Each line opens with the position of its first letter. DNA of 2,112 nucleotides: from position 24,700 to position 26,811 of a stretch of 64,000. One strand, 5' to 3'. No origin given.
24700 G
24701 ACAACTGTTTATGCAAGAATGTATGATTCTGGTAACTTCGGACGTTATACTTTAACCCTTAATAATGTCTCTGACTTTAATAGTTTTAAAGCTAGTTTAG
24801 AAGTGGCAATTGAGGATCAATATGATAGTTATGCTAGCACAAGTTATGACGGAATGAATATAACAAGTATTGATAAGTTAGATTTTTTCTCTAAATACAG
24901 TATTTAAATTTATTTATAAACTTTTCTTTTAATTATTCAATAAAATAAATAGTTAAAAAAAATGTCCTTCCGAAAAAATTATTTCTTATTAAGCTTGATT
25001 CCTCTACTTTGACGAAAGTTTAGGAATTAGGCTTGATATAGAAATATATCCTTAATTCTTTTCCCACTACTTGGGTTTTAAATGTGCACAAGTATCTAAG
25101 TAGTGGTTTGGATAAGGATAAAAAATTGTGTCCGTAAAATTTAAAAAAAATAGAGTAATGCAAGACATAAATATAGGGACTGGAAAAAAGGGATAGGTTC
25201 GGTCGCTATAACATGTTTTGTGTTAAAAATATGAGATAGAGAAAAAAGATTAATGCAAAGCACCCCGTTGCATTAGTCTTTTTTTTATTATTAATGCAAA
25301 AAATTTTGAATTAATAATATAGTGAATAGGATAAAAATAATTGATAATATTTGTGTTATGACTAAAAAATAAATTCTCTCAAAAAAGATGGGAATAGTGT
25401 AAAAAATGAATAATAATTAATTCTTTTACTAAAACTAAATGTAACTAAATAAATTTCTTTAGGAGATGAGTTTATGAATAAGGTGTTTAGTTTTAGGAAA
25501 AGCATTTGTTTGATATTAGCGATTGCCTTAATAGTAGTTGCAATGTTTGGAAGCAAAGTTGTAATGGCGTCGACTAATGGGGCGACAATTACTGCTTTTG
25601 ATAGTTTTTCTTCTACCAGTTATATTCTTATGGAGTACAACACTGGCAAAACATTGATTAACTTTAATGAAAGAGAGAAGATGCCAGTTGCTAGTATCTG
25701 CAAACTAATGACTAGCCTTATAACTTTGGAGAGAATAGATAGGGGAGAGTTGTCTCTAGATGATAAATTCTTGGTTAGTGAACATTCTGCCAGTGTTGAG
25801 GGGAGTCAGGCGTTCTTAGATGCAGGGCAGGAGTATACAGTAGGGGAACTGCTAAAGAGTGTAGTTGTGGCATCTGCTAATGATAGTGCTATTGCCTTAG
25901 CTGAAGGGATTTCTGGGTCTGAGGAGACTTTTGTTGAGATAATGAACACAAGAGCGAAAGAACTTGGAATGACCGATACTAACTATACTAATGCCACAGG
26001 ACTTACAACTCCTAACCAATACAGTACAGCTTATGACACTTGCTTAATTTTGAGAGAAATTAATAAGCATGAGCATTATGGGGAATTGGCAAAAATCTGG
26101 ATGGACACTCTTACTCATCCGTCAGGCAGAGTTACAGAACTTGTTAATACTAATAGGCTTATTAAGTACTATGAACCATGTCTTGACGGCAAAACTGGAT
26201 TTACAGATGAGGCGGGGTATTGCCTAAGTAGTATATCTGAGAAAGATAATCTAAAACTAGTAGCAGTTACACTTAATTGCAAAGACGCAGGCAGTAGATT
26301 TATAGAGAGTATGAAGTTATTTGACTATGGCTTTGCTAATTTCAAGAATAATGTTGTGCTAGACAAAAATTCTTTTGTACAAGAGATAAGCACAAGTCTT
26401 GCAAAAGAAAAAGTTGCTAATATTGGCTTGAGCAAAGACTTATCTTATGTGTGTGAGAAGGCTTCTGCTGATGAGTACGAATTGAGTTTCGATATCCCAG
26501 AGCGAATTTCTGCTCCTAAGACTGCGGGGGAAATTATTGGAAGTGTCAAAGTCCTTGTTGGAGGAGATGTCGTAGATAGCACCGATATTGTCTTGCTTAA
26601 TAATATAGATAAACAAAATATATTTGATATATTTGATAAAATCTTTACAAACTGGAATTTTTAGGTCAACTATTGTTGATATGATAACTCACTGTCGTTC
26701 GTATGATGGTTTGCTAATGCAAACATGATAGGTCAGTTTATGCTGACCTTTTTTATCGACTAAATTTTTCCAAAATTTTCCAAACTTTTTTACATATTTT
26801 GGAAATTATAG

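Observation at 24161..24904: Gly/Ser-tethered C39-like papain-fold domain at the extreme C-terminus of the giant fibre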

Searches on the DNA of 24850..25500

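Call 68: search_rna_families(source=window, start=24850, end=25500, threshold=evalue, max_evalue=1)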
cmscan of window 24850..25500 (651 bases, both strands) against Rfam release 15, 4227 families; matches with E-value up to 1: 2.
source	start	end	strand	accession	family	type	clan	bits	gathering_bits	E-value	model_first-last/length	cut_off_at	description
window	25192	25286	+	RF04339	Plastid-psbJ-3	Cis-reg;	CL00152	22.6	61.7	0.24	1-125/125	no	Plastid-psbJ-3 3UTR RNA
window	25237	25289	+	RF04134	MIR7504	Gene; miRNA;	-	20.8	83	0.59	1-124/124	no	MIR7504 microRNA precursor family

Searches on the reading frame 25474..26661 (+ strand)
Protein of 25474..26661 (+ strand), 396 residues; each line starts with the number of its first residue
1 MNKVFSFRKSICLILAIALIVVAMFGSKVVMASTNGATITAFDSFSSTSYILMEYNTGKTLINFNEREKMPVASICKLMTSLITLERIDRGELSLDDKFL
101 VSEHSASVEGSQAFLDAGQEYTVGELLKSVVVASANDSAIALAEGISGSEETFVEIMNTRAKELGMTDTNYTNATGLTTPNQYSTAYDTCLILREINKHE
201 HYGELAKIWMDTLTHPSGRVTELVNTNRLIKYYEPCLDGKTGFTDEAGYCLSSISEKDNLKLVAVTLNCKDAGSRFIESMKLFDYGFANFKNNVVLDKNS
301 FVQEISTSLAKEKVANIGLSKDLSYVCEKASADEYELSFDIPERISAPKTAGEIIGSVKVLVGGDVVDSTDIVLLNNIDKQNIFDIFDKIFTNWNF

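Call 7: search_protein_families(library=pfam, proteins=[window:25474-26661:+], max_evalue=1)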
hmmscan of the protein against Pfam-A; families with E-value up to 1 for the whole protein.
window:25474-26661:+ (396 aa): 6 families
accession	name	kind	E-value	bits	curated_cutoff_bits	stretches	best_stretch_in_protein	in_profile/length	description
PF00768.25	Peptidase_S11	-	1.2e-63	215.3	27.6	1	43-270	8-238/239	D-alanyl-D-alanine carboxypeptidase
PF13354.11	Beta-lactamase2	-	2.4e-14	53.7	22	1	55-197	7-147/214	Beta-lactamase enzyme family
PF07943.18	PBP5_C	-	7.1e-11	42.6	21.2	1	290-380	1-91/91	Penicillin-binding protein 5, C-terminal domain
PF00144.29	Beta-lactamase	-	0.00034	20.3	27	1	63-127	43-100/329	Beta-lactamase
PF11441.14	MxiM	-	0.097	13.4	25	0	211-258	17-64/115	Pilot protein MxiM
PF10379.14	nec1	-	0.1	12.5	27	1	155-204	51-100/184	Virulence protein nec1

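Call 25: find_related_loci(query=window:25474-26661:+, collection=genome_contigs, flank=10000)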
Query window:25474-26661:+ (396 aa) in genome_contigs; peptide patterns used: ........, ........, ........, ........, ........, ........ (x = any residue, [..] = any of these).
66 stretches matched a pattern; 25 encode a relative of the query (tblastn E <= 1e-3); 25 distinct loci.
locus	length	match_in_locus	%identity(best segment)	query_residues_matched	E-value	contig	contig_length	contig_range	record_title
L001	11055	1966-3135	46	7-395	3e-110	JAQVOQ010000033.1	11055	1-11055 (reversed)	MAG: Clostridia bacterium isolate STF1_184 NODE_18387_length_11055_cov_3.057101_Sandtown_F1, whole genome shotgun sequen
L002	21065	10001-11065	39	45-395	2e-74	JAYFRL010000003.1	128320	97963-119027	MAG: Lachnospiraceae bacterium isolate CA_85 c_CA_000000006694, whole genome shotgun sequence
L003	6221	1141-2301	36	9-394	4e-74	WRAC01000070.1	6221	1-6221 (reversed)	MAG: Defluviitaleaceae bacterium isolate Lab288P1bin141 Ga0131853_10060477, whole genome shotgun sequence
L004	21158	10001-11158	36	8-394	8e-74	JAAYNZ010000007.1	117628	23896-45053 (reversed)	MAG: Candidatus Epulonipiscium sp. isolate AS21ysBPME_3 5731_AS21, whole genome shotgun sequence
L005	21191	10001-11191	35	2-394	5e-71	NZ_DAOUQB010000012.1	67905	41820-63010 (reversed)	MAG: Anaerotignum sp. isolate CSMAG_115 CSMAG_115_k141_969098_length_67905_cov_26.8890, whole genome shotgun sequence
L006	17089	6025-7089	37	44-394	4e-68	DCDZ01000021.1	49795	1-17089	MAG TPA_asm: Tyzzerella sp. UBA1042 UBA1042_contig_4488, whole genome shotgun sequence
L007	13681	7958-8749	45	47-306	4e-66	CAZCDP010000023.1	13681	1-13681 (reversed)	MAG TPA_asm: uncultured Candidatus Epulonipiscium sp. isolate SRP294416_co2_200 genome assembly, contig: NODE_5741_lengt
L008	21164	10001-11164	37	7-394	1e-74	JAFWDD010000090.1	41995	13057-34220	MAG: Bacillota bacterium isolate RGIG5631 Sheep_Duodenum-3__c732094, whole genome shotgun sequence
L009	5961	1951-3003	34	47-394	2e-52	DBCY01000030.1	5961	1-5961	MAG TPA_asm: Ruminococcus sp. UBA946 UBA946_contig_39622, whole genome shotgun sequence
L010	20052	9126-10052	34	44-359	5e-47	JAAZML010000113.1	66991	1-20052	MAG: Clostridium sp. isolate AS23ysBPME_38 161704_AS23, whole genome shotgun sequence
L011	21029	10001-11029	30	43-394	3e-44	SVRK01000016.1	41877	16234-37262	MAG: Oscillospiraceae bacterium isolate SIG641 NODE_4092_length_41877_cov_3.766778, whole genome shotgun sequence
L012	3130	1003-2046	31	36-393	2e-44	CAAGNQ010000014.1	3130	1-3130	MAG TPA_asm: Clostridia bacterium, isolate HGM11410, WGS project CAAGNQ010000000 data, contig: SRS476863_4_k119_120060,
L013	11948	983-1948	34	51-380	6e-44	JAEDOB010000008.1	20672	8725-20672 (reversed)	MAG: Oscillospiraceae bacterium isolate MAG307 NODE_2336_length_20672_cov_6.360528, whole genome shotgun sequence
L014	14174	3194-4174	32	36-374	6e-42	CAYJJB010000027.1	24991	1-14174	MAG TPA_asm: uncultured Eubacteriales bacterium isolate ERP123703_co1_308 genome assembly, contig: NODE_2003_length_2499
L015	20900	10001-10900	33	47-343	5e-40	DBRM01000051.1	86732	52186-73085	MAG TPA_asm: Syntrophomonas sp. UBA1368 UBA1368_contig_2879, whole genome shotgun sequence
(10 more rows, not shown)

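Call 62: find_encoding_contigs(protein=window:25474-26661:+, flank=10000, max_places=6)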
Protein window:25474-26661:+ (396 aa): no gene with exactly this product is on record in the collection.
